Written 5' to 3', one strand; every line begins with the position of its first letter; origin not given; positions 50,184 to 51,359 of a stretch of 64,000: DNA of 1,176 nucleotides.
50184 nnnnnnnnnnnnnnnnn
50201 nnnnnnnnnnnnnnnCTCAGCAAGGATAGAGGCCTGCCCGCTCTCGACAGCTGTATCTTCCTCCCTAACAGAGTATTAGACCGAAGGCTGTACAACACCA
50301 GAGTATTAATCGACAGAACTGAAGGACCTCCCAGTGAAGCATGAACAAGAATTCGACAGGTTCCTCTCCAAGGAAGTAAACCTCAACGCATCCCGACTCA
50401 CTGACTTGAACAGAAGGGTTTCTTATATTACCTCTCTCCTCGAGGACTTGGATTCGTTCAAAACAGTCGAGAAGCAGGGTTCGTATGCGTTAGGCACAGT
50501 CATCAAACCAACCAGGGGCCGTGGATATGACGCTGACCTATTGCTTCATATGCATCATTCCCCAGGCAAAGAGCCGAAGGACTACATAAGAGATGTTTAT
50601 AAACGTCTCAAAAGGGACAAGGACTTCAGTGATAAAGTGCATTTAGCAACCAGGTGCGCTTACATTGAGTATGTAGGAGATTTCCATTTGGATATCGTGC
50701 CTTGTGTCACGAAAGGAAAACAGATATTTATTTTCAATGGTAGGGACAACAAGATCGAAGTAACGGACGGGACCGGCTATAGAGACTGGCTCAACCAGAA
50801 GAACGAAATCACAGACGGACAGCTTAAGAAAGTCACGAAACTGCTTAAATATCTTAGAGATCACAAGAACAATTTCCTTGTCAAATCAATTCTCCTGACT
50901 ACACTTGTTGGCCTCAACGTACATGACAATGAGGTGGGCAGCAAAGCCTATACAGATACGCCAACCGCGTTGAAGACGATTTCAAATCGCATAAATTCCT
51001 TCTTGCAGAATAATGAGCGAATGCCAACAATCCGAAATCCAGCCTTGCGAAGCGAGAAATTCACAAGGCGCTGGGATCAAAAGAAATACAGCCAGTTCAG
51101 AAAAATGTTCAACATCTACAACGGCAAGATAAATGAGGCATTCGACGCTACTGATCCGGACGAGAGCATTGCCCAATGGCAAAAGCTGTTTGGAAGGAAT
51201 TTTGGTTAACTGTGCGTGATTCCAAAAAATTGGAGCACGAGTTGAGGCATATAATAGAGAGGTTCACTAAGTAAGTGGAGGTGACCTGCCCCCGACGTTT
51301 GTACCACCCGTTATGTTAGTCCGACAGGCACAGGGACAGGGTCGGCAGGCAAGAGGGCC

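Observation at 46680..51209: Low-GC three-gene cassette: restriction-fold-headed helical protein + coupled helical partner + minimal SMODS/CD-NTase-like nucleotidyltransferase (candidate undescribed defence/signalling system)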

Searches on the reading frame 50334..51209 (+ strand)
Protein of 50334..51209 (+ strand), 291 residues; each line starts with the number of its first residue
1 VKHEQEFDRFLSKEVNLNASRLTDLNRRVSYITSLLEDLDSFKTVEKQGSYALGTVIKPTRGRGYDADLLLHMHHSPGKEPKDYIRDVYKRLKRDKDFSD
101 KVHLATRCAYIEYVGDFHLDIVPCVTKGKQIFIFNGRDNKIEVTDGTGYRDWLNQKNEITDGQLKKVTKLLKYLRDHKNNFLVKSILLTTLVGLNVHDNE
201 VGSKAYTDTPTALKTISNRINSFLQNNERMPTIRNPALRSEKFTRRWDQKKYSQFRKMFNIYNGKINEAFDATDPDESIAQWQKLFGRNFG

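Call 3: search_protein_families(library=pfam, proteins=[window:50334-51209:+], max_evalue=1)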
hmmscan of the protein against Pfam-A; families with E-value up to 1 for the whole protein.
window:50334-51209:+ (291 aa): 2 families
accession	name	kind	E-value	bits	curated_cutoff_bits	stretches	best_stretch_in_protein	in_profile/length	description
PF18144.7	SMODS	-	1e-24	88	26.5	1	1-157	1-164/164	Second Messenger Oligonucleotide or Dinucleotide Synthetase domain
PF21654.3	DncV-like_NTFase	-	8e-07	30.3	24.9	1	46-121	4-87/90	Cyclic GMP-AMP synthase DncV-like, nucleotidyltransferase domain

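Call 4: search_protein_families(library=padloc, proteins=[window:50334-51209:+], max_evalue=1)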
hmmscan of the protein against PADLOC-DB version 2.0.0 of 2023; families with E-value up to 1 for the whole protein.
window:50334-51209:+ (291 aa): 36 families (the best 25 are shown)
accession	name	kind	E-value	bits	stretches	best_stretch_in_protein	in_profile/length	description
PDLC00793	Cyclase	-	2.4e-109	364.5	1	1-290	1-297/462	oligonucleotide-cyclase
PDLC00787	Cyclase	-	7.6e-101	335.8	1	1-290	1-301/333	oligonucleotide-cyclase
PDLC00798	Cyclase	-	1.1e-56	190.8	1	1-288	1-292/344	oligonucleotide-cyclase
PDLC00780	Cyclase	-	2.5e-33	113.8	2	7-153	9-168/388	oligonucleotide-cyclase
PDLC00815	Cyclase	-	9.4e-33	111.9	2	11-165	19-183/393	oligonucleotide-cyclase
PDLC00822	Cyclase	-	6e-28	96.2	2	133-290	186-342/375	oligonucleotide-cyclase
PDLC00773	Cyclase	-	1e-25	89.1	1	34-290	33-294/334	oligonucleotide-cyclase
PDLC00816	Cyclase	-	1.5e-24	84.7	2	11-160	21-181/542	oligonucleotide-cyclase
PDLC00774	Cyclase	-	3.2e-24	83.7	1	13-290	13-285/316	oligonucleotide-cyclase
PDLC00770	Cyclase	-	4.6e-23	79.8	2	13-134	17-150/509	oligonucleotide-cyclase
PDLC00823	Cyclase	-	5e-18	63.7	1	5-290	7-281/285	oligonucleotide-cyclase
PDLC00795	Cyclase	-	1.8e-16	58.2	1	37-290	39-316/340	oligonucleotide-cyclase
PDLC00800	Cyclase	-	1.5e-14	52.2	2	25-127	38-148/420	oligonucleotide-cyclase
PDLC00824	Cyclase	-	2.9e-14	50.8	1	48-287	60-309/466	oligonucleotide-cyclase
PDLC00768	Cyclase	-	6.2e-12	43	1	139-290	204-345/380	oligonucleotide-cyclase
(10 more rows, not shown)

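Call 5: search_protein_families(library=ncbifam, proteins=[window:50334-51209:+], max_evalue=1)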
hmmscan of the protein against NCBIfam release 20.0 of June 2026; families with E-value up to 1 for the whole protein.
window:50334-51209:+ (291 aa): 3 families
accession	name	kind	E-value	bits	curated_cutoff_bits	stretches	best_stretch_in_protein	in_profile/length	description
NF041078.1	cGAS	equivalog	2.2e-18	66.5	150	2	137-290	194-338/339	CBASS cGAMP synthase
NF041117.1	CBASS_cyclase_b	equivalog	8.2e-16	58.4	200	1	14-287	7-275/275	CBASS oligonucleotide cyclase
NF041116.1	CBASS_cyclase_a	equivalog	7.9e-13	48.2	200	1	5-290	2-317/317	CBASS oligonucleotide cyclase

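Call 15: find_homologous_proteins(query=window:50334-51209:+)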
Query window:50334-51209:+ (291 aa): 1317 proteins with E <= 0.001 among 1855 candidates; the best 120 are listed.
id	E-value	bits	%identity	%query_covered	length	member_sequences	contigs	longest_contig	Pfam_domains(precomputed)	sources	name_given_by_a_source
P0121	5.7e-187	638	95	100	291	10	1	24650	PF18144.8,PF21654.4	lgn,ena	-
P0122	2.3e-173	593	88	100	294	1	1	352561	PF18144.8,PF21654.4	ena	-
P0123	6.2e-172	588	88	100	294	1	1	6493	PF18144.8,PF21654.4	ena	-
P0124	2.5e-169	580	87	100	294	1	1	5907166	PF18144.8,PF21654.4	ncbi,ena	-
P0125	2.0e-168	577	87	100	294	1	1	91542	PF18144.8,PF21654.4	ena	-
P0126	3.2e-166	570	86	100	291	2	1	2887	PF18144.8,PF21654.4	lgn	-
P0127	2.1e-163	560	83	100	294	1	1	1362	PF18144.8,PF21654.4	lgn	-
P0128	9.8e-162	555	83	100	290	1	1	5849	PF18144.8,PF21654.4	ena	-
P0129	7.6e-161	552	82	100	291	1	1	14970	PF18144.8,PF21654.4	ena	-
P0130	1.3e-152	525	78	100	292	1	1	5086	PF18144.8,PF21654.4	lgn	-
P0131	7.3e-148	509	74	100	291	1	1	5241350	PF18144.8,PF21654.4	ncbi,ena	-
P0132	1.9e-119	416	64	100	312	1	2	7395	PF18144.8,PF21654.4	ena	-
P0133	2.7e-118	412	63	100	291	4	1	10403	PF18144.8,PF21654.4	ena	-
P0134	1.4e-112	394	60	100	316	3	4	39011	PF18144.8,PF21654.4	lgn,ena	-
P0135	1.6e-110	387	60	100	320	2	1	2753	PF18144.8,PF21654.4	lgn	-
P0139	2.1e-109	383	60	100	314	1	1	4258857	PF18144.8,PF21654.4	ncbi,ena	-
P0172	7.7e-105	368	58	100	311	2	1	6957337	PF18144.8,PF21654.4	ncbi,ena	-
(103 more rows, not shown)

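Call 17: find_encoding_contigs(protein=P0124, flank=7000, max_places=1)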
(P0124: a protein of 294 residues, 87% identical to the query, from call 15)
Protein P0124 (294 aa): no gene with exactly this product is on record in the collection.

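Call 18: find_encoding_contigs(protein=P0131, flank=7000, max_places=1)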
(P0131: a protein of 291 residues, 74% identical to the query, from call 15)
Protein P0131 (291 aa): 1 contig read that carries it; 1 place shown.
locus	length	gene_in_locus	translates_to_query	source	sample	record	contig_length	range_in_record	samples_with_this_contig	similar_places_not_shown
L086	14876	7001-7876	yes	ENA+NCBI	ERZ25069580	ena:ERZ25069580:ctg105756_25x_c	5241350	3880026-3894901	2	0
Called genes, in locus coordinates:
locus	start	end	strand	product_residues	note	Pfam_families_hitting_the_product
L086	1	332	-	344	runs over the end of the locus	-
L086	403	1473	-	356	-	PF14486:DUF4432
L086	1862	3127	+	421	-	PF00145:DNA_methylase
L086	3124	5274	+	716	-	PF13589:HATPase_c_3, PF02518:HATPase_c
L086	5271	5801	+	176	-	-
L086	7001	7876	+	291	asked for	PF18144:SMODS, PF21654:DncV-like_NTFase (weak)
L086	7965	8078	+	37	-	-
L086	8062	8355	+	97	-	PF14384:BrnA_antitoxin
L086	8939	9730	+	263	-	PF01507:PAPS_reduct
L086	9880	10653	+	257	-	PF00762:Ferrochelatase (faint), PF01903:CbiX, PF06180:CbiK (faint), PF01903:CbiX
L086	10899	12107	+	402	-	PF00465:Fe-ADH, PF13685:Fe-ADH_2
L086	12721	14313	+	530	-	PF01144:CoA_trans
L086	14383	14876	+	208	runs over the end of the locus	PF00551:Formyl_trans_N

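Call 19: find_encoding_contigs(protein=P0139, flank=7000, max_places=1)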
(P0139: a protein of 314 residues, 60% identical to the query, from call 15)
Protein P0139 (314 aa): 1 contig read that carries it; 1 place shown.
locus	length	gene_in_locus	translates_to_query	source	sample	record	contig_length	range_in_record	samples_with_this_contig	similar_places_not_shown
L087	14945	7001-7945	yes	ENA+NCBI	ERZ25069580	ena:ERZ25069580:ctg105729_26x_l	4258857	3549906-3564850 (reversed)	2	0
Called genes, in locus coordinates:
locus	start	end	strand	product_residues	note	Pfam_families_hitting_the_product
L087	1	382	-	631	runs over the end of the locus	PF05787:PhoX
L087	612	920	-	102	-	-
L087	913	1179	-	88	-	-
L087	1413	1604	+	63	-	-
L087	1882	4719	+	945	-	PF20464:MmeI_N, PF20465:MmeI_hel, PF20473:MmeI_Mtase, PF07669:Eco57I (weak), PF20466:MmeI_TRD (weak)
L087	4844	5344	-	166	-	PF06114:Peptidase_M78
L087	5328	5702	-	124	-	PF12844:HTH_19, PF13560:HTH_31, PF01381:HTH_3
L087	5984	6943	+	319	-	PF01734:Patatin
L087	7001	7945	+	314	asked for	PF18144:SMODS, PF21654:DncV-like_NTFase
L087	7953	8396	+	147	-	-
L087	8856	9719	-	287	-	PF18754:Nmad3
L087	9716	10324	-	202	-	PF18753:Nmad2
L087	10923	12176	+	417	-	PF02746:MR_MLE_N, PF13378:MR_MLE_C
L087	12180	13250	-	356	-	PF08240:ADH_N, PF00107:ADH_zinc_N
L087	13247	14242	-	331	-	PF00389:2-Hacid_dh, PF02826:2-Hacid_dh_C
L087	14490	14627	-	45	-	-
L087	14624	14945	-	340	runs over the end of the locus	PF04909:Amidohydro_2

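Call 20: find_encoding_contigs(protein=P0172, flank=7000, max_places=1)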
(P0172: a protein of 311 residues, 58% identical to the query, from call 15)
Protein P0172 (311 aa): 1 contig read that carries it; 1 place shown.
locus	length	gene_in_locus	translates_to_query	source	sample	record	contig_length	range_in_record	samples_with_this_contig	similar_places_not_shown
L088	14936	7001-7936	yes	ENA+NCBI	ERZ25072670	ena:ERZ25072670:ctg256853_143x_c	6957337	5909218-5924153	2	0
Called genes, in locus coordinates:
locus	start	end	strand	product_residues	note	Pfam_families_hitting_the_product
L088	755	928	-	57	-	-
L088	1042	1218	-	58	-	PF03683:UPF0175 (weak)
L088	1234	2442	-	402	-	PF01420:Methylase_S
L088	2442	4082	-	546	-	PF12161:HsdM_N, PF02384:N6_Mtase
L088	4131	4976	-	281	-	PF06114:Peptidase_M78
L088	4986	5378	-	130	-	PF12844:HTH_19, PF13560:HTH_31, PF01381:HTH_3, PF13443:HTH_26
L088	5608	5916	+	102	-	-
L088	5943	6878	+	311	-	PF01734:Patatin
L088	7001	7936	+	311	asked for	PF18144:SMODS, PF21654:DncV-like_NTFase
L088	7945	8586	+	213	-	PF02810:SEC-C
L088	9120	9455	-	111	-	PF13744:HTH_37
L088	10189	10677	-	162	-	PF11848:DUF3368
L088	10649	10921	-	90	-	PF03683:UPF0175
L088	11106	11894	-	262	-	PF05721:PhyH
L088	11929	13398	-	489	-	PF00072:Response_reg, PF00158:Sigma54_activat, PF14532:Sigma54_activ_2, PF07728:AAA_5 (weak), PF25601:AAA_lid_14, PF02954:HTH_8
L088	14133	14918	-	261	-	PF00512:HisKA, PF02518:HATPase_c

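Call 65: find_related_loci(query=A6, collection=metagenome_contigs, flank=7000)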
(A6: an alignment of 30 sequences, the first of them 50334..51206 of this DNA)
Query A6 (291 aa) in metagenome_contigs; peptide patterns used: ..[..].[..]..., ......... (x = any residue, [..] = any of these).
395 stretches matched a pattern; 271 encode a relative of the query (tblastn E <= 1e-3); the best 80 are kept; 80 distinct loci.
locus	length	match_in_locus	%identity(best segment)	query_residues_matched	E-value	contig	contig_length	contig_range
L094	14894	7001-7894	56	1-291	7e-108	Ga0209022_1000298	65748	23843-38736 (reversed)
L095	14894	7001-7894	56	1-291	7e-108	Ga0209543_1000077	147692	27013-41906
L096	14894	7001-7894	56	1-291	1e-105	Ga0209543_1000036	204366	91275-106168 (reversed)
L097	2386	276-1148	47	1-291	7e-90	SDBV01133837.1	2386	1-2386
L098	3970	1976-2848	47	1-291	2e-86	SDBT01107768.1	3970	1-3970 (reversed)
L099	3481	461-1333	47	1-291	1e-86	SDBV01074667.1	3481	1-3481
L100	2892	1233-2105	46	1-291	3e-86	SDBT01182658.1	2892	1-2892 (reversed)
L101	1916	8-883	49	1-291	2e-88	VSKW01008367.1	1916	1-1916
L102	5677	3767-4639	45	1-291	8e-83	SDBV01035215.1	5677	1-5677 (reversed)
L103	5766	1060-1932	46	1-291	9e-80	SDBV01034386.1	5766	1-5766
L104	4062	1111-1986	45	2-291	1e-79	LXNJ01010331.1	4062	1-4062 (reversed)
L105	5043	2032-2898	46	1-291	9e-77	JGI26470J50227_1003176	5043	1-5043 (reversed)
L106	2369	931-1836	45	1-291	2e-75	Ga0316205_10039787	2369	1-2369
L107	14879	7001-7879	43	1-290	9e-73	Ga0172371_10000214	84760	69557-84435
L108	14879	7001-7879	43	1-290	9e-73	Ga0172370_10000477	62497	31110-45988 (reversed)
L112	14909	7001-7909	41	1-291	2e-70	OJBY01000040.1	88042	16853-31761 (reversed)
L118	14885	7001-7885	43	1-290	1e-67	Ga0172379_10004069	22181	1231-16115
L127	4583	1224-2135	39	1-291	9e-65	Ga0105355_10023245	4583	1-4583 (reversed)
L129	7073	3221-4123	39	1-291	5e-64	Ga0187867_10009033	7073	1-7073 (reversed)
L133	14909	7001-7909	40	1-291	1e-62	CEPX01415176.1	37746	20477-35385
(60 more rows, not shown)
